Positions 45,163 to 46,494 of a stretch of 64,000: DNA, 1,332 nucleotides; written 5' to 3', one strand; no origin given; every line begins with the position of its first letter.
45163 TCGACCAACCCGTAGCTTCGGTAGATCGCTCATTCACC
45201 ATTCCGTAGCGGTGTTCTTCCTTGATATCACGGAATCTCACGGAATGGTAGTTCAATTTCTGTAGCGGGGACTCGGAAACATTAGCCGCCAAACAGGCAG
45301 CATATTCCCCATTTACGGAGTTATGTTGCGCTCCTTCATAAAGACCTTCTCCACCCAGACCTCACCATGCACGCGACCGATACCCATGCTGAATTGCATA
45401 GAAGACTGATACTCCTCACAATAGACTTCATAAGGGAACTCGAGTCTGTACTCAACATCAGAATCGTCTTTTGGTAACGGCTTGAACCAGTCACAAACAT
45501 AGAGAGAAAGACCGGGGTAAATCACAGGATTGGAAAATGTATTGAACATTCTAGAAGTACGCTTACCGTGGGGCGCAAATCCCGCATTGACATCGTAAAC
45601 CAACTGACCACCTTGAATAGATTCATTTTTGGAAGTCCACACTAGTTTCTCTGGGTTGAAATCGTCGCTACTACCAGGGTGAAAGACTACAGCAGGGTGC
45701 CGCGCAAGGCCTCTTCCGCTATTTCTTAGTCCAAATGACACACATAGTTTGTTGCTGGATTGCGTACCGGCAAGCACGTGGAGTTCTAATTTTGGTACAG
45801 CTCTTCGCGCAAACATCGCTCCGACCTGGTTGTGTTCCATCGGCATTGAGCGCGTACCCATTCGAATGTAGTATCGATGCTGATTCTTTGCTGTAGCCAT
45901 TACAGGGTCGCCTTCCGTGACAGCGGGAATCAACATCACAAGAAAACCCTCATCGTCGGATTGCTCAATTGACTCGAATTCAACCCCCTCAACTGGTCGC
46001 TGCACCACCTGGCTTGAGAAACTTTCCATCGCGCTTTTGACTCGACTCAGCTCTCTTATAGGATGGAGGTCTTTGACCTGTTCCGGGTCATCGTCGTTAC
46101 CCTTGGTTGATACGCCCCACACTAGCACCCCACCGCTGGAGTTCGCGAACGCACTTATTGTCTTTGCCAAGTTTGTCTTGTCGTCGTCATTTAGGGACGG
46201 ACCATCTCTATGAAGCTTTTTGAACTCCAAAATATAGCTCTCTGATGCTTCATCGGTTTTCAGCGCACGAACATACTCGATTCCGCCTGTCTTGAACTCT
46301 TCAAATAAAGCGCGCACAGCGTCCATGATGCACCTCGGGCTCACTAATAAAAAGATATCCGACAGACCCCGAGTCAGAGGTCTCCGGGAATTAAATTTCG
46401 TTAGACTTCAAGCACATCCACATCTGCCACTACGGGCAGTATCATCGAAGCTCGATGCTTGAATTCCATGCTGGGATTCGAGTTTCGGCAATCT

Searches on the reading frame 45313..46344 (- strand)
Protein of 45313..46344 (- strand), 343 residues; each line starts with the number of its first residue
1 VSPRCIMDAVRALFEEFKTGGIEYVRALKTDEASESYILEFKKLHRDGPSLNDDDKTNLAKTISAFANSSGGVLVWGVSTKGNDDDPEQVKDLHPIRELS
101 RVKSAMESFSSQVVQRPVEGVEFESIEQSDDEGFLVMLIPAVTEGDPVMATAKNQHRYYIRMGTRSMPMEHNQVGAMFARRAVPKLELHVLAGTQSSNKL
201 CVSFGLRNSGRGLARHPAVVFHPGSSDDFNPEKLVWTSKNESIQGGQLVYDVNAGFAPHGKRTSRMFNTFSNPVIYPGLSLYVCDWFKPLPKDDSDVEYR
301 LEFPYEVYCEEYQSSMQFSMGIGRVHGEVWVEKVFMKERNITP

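Call 56: search_protein_families(library=pfam, proteins=[window:45313-46344:-], max_evalue=0.001)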
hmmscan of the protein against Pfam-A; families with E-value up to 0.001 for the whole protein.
window:45313-46344:- (343 aa): 1 family
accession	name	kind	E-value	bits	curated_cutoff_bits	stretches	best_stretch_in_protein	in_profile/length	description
PF04326.19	SLFN_AlbA_2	-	1.6e-13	51.6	25.3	1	35-169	1-117/118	Schlafen, AlbA_2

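Call 58: search_protein_families(library=padloc, proteins=[window:45313-46344:-], max_evalue=0.001)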
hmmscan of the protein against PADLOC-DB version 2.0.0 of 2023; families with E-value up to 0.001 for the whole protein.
window:45313-46344:- (343 aa): 1 family
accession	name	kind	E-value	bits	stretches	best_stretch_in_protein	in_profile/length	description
PDLC02394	pAgo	-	4.8e-07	25.9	1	56-188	54-179/1121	-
